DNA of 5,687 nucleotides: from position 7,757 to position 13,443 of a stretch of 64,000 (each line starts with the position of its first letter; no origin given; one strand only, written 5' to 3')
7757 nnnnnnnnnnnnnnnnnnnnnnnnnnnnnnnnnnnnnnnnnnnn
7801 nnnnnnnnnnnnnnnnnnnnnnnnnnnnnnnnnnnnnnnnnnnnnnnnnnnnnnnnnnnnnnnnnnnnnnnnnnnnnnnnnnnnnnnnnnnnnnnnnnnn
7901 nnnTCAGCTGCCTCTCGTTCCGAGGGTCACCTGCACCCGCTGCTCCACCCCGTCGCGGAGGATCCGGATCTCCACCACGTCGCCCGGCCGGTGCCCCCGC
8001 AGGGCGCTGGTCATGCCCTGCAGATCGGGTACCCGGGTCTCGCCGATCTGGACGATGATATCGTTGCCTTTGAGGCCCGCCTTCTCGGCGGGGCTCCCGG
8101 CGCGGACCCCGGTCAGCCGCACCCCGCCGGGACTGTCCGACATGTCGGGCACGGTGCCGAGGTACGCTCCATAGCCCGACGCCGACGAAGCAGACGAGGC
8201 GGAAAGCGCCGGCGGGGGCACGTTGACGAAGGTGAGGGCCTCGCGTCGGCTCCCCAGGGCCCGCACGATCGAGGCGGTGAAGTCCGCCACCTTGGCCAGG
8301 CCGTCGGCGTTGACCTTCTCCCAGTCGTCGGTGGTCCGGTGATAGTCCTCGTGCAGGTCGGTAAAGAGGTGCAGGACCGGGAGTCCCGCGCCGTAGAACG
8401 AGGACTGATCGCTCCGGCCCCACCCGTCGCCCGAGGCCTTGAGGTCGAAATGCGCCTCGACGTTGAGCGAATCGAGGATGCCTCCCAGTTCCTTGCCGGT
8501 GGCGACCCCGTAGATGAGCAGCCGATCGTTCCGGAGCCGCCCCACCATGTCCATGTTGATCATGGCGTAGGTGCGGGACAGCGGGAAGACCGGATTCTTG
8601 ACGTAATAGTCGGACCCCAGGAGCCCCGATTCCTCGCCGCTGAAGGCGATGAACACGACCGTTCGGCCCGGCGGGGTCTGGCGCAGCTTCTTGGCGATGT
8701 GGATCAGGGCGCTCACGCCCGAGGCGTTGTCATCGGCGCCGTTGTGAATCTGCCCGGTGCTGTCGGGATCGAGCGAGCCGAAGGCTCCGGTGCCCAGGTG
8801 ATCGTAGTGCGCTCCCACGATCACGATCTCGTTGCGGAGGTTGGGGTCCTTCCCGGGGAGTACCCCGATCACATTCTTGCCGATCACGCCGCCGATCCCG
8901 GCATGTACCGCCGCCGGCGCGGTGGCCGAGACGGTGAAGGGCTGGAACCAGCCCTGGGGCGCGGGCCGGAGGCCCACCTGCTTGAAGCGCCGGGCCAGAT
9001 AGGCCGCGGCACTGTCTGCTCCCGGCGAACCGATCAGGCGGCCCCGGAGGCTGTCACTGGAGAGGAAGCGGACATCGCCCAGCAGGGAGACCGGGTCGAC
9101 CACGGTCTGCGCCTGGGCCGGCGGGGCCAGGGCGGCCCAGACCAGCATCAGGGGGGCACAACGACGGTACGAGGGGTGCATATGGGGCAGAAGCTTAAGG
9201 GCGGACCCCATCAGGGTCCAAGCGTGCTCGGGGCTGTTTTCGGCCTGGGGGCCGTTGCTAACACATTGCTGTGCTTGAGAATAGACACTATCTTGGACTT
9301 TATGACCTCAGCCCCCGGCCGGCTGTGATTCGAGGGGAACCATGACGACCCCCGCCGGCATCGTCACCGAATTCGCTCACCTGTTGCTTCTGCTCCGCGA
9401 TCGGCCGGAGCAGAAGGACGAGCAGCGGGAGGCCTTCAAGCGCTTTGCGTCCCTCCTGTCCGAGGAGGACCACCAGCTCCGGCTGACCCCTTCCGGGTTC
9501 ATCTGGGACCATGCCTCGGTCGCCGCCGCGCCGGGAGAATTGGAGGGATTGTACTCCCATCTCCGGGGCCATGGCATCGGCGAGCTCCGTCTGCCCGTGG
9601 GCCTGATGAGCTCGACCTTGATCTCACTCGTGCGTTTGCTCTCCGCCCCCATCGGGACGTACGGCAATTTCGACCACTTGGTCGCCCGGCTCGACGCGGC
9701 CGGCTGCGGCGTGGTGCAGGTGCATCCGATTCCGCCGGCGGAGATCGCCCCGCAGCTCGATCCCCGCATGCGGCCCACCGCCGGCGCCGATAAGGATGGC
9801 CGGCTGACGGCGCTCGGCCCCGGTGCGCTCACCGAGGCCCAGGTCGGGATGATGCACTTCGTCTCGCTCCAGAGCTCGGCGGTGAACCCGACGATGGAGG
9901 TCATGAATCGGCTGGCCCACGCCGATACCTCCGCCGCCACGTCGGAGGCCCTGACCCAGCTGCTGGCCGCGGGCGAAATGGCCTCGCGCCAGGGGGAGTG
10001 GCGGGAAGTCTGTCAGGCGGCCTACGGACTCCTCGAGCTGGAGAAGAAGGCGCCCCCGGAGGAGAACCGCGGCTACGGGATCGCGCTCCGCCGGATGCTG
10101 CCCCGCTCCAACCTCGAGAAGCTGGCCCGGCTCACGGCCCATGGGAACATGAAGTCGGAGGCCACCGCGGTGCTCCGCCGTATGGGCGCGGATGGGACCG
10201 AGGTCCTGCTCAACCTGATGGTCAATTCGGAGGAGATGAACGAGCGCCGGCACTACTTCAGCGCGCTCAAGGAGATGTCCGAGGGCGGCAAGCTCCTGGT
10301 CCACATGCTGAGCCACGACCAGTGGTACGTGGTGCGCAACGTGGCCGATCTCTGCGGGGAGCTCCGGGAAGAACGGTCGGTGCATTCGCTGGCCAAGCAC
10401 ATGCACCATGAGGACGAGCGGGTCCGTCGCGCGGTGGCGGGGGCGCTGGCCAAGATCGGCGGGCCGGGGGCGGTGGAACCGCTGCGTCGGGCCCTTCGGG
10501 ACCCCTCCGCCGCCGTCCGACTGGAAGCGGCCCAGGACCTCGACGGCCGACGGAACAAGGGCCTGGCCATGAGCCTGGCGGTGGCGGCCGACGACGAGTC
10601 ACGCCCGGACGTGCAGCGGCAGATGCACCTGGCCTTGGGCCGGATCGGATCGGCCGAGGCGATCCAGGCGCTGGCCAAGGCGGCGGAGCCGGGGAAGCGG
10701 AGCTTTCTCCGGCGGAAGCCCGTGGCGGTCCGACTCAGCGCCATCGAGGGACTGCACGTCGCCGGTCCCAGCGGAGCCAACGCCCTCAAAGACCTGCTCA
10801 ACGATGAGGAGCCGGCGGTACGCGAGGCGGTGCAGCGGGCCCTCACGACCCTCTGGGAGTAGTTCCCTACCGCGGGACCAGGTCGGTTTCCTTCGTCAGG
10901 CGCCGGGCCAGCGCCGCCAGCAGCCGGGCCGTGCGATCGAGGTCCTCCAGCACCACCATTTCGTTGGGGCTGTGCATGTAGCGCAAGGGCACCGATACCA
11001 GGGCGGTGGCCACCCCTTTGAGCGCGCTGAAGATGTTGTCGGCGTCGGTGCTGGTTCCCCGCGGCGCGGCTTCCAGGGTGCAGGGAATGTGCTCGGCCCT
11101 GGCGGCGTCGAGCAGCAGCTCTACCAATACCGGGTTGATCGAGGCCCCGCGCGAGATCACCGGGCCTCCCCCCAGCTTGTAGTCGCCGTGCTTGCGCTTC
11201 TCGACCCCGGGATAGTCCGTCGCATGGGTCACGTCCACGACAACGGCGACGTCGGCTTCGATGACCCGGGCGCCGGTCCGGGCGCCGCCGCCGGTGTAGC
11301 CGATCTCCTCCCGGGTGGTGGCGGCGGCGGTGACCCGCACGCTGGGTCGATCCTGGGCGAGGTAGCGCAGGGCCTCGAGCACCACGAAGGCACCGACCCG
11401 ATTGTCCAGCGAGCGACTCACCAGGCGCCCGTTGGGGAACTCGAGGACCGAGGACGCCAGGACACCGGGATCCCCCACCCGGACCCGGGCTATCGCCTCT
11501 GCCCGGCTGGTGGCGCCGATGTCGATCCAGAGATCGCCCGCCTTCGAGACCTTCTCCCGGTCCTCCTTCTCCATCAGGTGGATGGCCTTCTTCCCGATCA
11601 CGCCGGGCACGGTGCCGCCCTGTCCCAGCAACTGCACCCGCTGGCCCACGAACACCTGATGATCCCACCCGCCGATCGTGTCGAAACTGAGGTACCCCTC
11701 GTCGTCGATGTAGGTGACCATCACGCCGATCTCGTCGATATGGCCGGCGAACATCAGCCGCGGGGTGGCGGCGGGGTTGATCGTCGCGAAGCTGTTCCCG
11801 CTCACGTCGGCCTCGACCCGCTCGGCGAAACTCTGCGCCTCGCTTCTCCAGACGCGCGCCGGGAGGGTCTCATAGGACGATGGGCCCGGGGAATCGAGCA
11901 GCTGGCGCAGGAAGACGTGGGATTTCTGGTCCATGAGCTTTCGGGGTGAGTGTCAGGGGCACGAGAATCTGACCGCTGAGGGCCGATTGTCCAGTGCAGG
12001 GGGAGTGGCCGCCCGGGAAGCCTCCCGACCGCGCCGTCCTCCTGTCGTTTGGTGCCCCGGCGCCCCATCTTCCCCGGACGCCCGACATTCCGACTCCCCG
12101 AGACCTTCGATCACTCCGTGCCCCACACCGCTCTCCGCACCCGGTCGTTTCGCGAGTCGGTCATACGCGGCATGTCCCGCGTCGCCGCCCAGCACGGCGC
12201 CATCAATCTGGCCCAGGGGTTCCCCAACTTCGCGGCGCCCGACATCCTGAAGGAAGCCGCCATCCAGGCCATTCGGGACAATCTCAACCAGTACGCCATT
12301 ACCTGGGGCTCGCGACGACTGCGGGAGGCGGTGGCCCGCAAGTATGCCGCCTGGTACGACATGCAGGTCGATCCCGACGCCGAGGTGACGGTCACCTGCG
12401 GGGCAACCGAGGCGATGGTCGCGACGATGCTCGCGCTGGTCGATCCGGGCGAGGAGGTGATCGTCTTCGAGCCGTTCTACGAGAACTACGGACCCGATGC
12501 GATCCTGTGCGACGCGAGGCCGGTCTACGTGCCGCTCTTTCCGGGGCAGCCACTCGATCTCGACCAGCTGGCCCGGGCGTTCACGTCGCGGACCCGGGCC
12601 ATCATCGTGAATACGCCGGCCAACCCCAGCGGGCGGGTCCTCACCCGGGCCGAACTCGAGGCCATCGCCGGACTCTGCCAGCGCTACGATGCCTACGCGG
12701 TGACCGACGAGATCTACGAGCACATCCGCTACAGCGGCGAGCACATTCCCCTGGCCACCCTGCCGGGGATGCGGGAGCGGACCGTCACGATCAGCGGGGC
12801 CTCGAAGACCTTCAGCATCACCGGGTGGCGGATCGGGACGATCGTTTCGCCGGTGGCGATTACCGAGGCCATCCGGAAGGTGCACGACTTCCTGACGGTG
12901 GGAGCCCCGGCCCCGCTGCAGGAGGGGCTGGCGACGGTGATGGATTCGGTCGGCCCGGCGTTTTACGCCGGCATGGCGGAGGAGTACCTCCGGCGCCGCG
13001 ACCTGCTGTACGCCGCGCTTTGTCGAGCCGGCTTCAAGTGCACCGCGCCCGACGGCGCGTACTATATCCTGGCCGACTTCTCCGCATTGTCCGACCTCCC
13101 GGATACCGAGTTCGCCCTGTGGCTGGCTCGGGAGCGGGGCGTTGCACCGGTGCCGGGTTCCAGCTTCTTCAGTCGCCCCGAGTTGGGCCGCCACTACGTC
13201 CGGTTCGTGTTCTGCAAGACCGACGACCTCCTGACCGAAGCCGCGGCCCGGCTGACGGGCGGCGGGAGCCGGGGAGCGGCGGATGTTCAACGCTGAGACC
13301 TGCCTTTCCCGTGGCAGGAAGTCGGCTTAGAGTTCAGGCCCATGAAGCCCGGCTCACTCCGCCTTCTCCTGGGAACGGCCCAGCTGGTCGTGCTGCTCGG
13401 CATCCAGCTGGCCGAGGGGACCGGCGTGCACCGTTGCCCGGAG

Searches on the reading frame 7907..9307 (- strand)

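Call 37: search_protein_families(library=pfam, proteins=[window:7907-9307:-], max_evalue=0.00001)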
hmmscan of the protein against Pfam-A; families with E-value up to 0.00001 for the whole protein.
window:7907-9307:- (467 aa): 3 families
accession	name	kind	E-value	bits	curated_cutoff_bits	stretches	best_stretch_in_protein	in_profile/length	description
PF04389.22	Peptidase_M28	-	4.8e-45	154.1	21.3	1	145-346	1-191/193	Peptidase family M28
PF13180.12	PDZ_2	-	1.7e-14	54.3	27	1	382-462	2-80/80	PDZ domain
PF17820.7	PDZ_6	-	2.4e-07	30.8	27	1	399-450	3-53/54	PDZ domain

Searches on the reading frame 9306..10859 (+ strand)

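Call 37: search_protein_families(library=pfam, proteins=[window:9306-10859:+], max_evalue=0.00001)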
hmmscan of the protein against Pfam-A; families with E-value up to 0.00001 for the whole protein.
window:9306-10859:+ (518 aa): 4 families
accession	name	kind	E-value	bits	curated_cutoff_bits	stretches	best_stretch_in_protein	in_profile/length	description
PF13646.12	HEAT_2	-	3.2e-25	88.7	27.7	2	330-410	3-85/88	HEAT repeats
PF02985.28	HEAT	-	6e-11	42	23.5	0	493-517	4-28/31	HEAT repeat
PF03130.22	HEAT_PBS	-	1.7e-07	31.5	20.9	0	373-399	1-27/27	PBS lyase HEAT-like repeat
PF00514.29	Arm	-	2.4e-06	27.8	20.6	0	362-382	17-37/41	Armadillo/beta-catenin-like repeat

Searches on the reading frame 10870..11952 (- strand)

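Call 37: search_protein_families(library=pfam, proteins=[window:10870-11952:-], max_evalue=0.00001)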
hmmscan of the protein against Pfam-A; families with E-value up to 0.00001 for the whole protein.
window:10870-11952:- (361 aa): 2 families
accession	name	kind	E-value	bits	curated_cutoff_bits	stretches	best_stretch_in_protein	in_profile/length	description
PF05343.19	Peptidase_M42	-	6.1e-81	272.1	23.2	1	52-344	1-292/292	M42 glutamyl aminopeptidase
PF01546.33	Peptidase_M20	-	1.1e-08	35.7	24.6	1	174-350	25-205/206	Peptidase family M20/M25/M40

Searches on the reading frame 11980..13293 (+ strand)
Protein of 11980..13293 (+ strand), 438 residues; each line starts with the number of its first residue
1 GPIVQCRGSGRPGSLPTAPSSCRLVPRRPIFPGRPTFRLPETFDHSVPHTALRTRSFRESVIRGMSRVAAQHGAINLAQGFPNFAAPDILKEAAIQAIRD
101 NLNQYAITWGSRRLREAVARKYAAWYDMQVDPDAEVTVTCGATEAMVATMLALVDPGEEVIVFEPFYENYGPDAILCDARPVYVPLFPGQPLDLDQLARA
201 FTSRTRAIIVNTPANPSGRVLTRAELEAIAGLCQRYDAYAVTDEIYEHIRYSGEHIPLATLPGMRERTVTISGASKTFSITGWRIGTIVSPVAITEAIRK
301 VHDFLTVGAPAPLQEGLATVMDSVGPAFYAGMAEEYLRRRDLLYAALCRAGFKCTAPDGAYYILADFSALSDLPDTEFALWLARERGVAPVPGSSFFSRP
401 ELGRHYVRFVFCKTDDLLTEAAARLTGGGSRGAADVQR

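Call 37: search_protein_families(library=pfam, proteins=[window:11980-13293:+], max_evalue=0.00001)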
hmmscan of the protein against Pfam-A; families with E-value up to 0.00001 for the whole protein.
window:11980-13293:+ (438 aa): 1 family
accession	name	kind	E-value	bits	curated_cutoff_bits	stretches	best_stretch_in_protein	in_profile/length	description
PF00155.27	Aminotran_1_2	-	1.1e-56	193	19.7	1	75-425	4-361/361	Aminotransferase class I and II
